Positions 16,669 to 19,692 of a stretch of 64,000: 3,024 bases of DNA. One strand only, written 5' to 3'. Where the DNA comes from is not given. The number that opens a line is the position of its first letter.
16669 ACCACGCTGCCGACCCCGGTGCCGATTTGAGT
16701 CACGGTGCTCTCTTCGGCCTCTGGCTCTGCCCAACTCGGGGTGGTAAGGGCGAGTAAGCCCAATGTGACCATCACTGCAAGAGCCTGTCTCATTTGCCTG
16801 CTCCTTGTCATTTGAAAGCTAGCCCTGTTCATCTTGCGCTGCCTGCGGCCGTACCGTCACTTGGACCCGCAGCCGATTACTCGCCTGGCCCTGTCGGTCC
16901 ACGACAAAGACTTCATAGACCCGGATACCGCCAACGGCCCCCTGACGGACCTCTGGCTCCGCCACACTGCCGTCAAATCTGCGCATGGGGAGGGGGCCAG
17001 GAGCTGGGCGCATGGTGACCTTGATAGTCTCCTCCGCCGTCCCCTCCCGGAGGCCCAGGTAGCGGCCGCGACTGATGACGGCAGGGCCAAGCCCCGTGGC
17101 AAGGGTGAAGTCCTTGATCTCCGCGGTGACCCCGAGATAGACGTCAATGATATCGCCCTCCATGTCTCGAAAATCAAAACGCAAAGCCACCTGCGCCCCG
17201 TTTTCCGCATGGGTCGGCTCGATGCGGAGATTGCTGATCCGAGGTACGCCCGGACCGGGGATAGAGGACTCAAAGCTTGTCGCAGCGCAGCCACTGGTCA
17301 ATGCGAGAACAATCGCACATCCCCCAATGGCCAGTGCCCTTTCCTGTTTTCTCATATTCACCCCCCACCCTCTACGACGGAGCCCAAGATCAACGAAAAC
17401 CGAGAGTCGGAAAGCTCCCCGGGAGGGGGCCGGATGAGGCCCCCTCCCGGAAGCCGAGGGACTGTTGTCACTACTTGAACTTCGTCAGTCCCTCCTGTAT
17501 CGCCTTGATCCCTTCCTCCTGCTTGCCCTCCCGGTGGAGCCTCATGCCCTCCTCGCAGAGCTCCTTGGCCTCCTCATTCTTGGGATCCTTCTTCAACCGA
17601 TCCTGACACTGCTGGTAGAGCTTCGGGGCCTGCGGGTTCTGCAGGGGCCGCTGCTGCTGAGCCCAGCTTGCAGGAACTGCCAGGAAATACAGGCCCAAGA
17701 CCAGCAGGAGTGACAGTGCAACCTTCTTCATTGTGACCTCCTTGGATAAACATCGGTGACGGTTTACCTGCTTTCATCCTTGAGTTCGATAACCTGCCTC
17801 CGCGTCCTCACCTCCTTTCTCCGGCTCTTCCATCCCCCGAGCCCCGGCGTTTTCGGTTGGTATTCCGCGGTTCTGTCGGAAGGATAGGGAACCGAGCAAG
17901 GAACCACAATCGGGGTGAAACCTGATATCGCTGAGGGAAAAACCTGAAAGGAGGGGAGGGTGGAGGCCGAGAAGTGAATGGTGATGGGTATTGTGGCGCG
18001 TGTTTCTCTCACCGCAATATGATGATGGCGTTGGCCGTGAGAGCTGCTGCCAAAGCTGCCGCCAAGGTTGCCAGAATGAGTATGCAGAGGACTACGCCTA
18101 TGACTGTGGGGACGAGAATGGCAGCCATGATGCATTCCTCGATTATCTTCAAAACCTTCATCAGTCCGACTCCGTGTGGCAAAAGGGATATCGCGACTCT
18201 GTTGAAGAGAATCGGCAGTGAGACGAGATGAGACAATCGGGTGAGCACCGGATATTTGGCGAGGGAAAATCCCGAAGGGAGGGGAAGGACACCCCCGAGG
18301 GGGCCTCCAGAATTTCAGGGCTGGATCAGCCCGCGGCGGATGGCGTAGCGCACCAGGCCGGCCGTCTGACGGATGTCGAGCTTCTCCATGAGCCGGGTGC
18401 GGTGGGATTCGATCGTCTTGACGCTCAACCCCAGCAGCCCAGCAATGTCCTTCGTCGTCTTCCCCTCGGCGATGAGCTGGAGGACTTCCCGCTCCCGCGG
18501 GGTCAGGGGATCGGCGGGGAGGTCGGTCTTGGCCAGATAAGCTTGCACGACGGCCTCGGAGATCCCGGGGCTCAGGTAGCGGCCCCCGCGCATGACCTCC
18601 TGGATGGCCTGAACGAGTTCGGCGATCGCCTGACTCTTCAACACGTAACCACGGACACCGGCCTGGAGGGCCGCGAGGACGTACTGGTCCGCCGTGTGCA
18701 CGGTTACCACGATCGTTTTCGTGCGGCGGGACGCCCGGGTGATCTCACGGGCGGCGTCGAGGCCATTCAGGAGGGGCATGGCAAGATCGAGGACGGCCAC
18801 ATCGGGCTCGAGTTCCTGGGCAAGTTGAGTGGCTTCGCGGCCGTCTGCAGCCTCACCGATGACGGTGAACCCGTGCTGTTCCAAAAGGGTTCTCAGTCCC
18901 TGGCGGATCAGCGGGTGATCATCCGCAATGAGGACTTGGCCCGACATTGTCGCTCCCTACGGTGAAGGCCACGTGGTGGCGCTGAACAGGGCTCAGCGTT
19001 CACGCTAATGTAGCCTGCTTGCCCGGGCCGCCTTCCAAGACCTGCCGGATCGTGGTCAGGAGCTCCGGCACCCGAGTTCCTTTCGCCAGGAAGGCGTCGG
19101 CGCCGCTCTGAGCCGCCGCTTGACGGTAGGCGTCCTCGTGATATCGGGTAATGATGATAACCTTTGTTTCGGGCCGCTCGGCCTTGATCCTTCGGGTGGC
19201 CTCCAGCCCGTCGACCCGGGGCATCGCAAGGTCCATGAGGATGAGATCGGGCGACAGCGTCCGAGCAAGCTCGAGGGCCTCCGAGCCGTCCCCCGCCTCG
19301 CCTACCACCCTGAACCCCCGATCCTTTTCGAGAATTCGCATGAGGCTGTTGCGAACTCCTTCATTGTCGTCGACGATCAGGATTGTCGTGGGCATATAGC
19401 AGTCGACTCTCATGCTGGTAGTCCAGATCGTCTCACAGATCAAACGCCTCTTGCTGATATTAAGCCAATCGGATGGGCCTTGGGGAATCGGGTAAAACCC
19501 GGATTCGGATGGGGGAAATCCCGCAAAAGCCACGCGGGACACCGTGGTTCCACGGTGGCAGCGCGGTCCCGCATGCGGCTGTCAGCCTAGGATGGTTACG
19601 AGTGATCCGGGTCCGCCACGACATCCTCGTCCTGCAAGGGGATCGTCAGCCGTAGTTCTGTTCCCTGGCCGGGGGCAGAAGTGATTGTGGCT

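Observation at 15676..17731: Degenerate stand-alone bEBP AAA+ domain co-oriented with three small exported proteins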

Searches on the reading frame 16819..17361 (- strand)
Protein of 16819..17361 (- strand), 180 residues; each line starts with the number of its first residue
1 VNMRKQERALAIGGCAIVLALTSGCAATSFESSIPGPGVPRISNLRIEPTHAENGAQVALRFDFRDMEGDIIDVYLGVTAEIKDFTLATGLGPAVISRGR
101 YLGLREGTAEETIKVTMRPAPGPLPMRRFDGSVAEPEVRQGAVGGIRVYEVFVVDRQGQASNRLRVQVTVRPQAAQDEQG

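Call 3: search_protein_families(library=pfam, proteins=[window:16819-17361:-], max_evalue=1)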
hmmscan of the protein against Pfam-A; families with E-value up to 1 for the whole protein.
window:16819-17361:- (180 aa): 1 family
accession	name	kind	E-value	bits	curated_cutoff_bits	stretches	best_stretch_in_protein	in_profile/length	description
PF24650.2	TT1_Tal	-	0.22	11.6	27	1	147-172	64-88/90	Tal, N-terminal tail tube TT1 domain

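Call 4: search_protein_families(library=ncbifam, proteins=[window:16819-17361:-], max_evalue=1)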
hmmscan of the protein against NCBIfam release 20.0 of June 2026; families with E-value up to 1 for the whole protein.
window:16819-17361:- (180 aa): 0 families

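Call 37: find_homologous_proteins(query=window:16819-17355:-, max_evalue=0.001)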
Query window:16819-17355:- (178 aa): 66 proteins with E <= 0.001 among 267 candidates.
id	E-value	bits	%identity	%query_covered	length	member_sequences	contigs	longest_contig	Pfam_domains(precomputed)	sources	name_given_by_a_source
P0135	8.0e-110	382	99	100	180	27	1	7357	-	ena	-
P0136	7.1e-102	356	92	100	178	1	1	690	-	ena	-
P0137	9.6e-94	330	87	100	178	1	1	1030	-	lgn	-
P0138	2.6e-89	315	83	99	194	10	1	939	-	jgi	-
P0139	2.7e-89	315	84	99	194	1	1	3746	-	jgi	-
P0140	2.0e-86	306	81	99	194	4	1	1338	-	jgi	-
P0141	3.6e-86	305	81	99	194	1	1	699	-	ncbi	-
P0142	7.1e-86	304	81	99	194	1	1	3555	-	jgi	-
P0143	1.9e-85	303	80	99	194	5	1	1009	-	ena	-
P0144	6.4e-83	294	78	99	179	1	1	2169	-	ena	-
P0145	9.0e-83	294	80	97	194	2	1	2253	-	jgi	jgi:hypothetical protein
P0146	1.5e-81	290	82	92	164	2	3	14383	-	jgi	jgi:hypothetical protein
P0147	1.3e-80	287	77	99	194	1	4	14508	-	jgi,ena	-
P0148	2.6e-77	276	78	95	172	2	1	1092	-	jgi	jgi:hypothetical protein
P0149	1.1e-72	261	70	100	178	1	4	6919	-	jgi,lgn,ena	-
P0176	3.8e-49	185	53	95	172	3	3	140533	-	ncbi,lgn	-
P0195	6.5e-43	164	52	94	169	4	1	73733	-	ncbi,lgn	-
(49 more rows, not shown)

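Call 38: find_encoding_contigs(protein=P0176, flank=7000, max_places=2)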
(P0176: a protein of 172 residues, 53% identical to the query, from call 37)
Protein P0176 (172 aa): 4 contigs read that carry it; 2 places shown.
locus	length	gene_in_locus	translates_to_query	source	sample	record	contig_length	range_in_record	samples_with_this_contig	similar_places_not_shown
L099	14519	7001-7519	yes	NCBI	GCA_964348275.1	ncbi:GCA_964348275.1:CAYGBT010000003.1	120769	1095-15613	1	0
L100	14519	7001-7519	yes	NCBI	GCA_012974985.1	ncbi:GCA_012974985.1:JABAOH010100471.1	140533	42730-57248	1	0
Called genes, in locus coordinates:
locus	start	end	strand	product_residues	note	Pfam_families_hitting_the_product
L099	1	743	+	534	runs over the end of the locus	PF07969:Amidohydro_3, PF01979:Amidohydro_1 (faint)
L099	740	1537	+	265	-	PF07722:Peptidase_C26, PF00117:GATase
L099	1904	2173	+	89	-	-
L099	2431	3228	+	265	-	PF07286:D-Glu_cyclase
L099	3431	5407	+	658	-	PF05378:Hydant_A_N, PF01968:Hydantoinase_A, PF19278:Hydant_A_C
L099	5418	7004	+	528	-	PF02538:Hydantoinase_B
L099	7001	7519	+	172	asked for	-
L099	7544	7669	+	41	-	-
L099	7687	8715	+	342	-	PF01087:GalP_UDP_transf, PF16285:DUF4931_N, PF16268:DUF4921, PF02744:GalP_UDP_tr_C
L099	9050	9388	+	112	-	PF00543:P-II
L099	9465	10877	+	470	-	PF03951:Gln-synt_N, PF00120:Gln-synt_C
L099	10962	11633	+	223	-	-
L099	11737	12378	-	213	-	-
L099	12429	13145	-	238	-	PF00106:adh_short, PF01370:Epimerase (weak), PF08659:KR, PF23441:SDR, PF13561:adh_short_C2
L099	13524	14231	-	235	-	PF07238:PilZ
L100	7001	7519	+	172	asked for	-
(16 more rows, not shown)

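Call 39: find_encoding_contigs(protein=P0195, flank=7000, max_places=2)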
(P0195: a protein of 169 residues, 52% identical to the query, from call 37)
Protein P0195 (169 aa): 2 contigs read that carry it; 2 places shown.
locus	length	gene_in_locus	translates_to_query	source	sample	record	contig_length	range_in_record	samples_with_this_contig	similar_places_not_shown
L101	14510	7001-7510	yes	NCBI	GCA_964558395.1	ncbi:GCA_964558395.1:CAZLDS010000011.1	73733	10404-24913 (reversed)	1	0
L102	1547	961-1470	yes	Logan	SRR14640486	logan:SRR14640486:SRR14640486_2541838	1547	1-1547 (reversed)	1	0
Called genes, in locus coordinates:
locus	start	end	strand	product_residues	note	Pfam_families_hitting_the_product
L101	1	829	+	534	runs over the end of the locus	PF07969:Amidohydro_3, PF01979:Amidohydro_1 (weak)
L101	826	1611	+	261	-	PF07722:Peptidase_C26, PF00117:GATase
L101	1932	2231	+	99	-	-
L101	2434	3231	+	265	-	PF07286:D-Glu_cyclase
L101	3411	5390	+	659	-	PF05378:Hydant_A_N, PF01968:Hydantoinase_A, PF19278:Hydant_A_C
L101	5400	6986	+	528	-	PF02538:Hydantoinase_B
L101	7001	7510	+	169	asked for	-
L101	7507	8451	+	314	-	PF14336:GLUCM-like_C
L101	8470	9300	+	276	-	PF01087:GalP_UDP_transf, PF16268:DUF4921, PF16285:DUF4931_N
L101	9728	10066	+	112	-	PF00543:P-II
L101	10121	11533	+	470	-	PF03951:Gln-synt_N, PF00120:Gln-synt_C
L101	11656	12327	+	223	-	-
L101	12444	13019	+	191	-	PF13646:HEAT_2, PF13174:TPR_6 (faint), PF13424:TPR_12 (faint), PF00515:TPR_1 (weak), PF13432:TPR_16, PF14559:TPR_19 (weak), PF00515:TPR_1 (weak), PF07719:TPR_2 (weak), +5 more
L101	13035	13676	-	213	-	-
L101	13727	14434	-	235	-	PF00106:adh_short, PF08659:KR, PF23441:SDR, PF13561:adh_short_C2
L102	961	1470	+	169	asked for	-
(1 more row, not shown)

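Call 48: search_protein_families(library=padloc, proteins=[window:16819-17355:-], max_evalue=0.01)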
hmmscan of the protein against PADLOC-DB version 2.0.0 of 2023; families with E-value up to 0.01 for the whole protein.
window:16819-17355:- (178 aa): 0 families

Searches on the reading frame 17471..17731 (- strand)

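Call 3: search_protein_families(library=pfam, proteins=[window:17471-17731:-], max_evalue=1)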
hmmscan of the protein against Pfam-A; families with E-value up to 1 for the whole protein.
window:17471-17731:- (86 aa): 2 families
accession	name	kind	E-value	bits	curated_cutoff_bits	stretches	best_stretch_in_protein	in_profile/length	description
PF01346.23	FKBP_N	-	0.0084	17.4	22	1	25-82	37-93/97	Domain amino terminal to FKBP-type peptidyl-prolyl isomerase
PF02609.21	Exonuc_VII_S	-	0.24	11.9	24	0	35-48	32-45/52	Exonuclease VII small subunit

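Call 4: search_protein_families(library=ncbifam, proteins=[window:17471-17731:-], max_evalue=1)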
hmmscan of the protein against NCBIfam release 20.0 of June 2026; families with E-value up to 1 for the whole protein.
window:17471-17731:- (86 aa): 1 family
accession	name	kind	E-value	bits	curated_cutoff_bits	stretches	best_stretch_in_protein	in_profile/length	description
TIGR01280.1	xseB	equivalog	0.076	13.1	35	0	35-48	33-46/57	exodeoxyribonuclease VII small subunit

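Call 48: search_protein_families(library=padloc, proteins=[window:17471-17731:-], max_evalue=0.01)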
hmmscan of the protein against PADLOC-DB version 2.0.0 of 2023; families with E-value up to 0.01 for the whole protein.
window:17471-17731:- (86 aa): 0 families

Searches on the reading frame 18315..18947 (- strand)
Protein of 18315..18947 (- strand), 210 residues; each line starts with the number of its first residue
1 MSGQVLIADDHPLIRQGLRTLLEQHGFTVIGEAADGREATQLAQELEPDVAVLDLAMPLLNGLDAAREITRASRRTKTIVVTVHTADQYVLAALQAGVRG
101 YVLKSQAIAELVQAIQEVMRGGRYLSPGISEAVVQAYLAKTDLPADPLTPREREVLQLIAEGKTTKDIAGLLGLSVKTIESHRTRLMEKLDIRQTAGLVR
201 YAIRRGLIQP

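Call 34: search_protein_families(library=pfam, proteins=[window:18315-18947:-], max_evalue=0.01)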
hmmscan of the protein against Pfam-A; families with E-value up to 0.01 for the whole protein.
window:18315-18947:- (210 aa): 10 families
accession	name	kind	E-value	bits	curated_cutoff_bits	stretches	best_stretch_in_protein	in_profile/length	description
PF00072.30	Response_reg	-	2e-30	105.7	30.2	1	5-116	1-111/111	Response regulator receiver domain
PF00196.25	GerE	-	1.2e-19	70.1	23.5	1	146-202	1-57/57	Bacterial regulatory proteins, luxR family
PF08281.18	Sigma70_r4_2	-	1e-09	38.3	25.7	1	148-190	11-54/54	Sigma-70, region 4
PF04545.22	Sigma70_r4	-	1.2e-05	25.2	24.1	1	148-190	5-48/50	Sigma-70, region 4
PF13384.12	HTH_23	-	0.0001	22.4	24.6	1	154-185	9-40/50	Homeodomain-like domain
PF13518.12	HTH_28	-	0.00029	21.3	25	1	154-182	4-32/52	Helix-turn-helix domain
PF14493.12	HTH_40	-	0.00037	21.2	27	1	153-189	3-39/89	Helix-turn-helix domain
PF18321.7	3HCDH_RFF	-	0.0018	19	23.6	1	34-57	4-27/69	3-hydroxybutyryl-CoA dehydrogenase reduced Rossmann-fold domain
PF13551.12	HTH_29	-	0.0085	16.6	28.1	0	154-185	3-35/64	Winged helix-turn helix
PF13542.12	HTH_Tnp_ISL3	-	0.0091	15.9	27.4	0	152-180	17-44/51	Helix-turn-helix domain of transposase family ISL3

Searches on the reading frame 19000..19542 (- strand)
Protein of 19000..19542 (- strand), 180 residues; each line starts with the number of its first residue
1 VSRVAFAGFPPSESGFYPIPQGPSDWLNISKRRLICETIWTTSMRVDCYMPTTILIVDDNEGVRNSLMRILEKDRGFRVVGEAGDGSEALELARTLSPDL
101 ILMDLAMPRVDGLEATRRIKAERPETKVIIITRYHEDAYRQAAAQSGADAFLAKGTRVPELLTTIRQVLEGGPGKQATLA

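Call 34: search_protein_families(library=pfam, proteins=[window:19000-19542:-], max_evalue=0.01)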
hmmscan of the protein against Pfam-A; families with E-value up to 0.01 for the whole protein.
window:19000-19542:- (180 aa): 1 family
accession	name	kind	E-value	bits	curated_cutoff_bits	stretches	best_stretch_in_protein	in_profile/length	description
PF00072.30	Response_reg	-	4.7e-31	107.7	30.2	1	54-165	1-110/111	Response regulator receiver domain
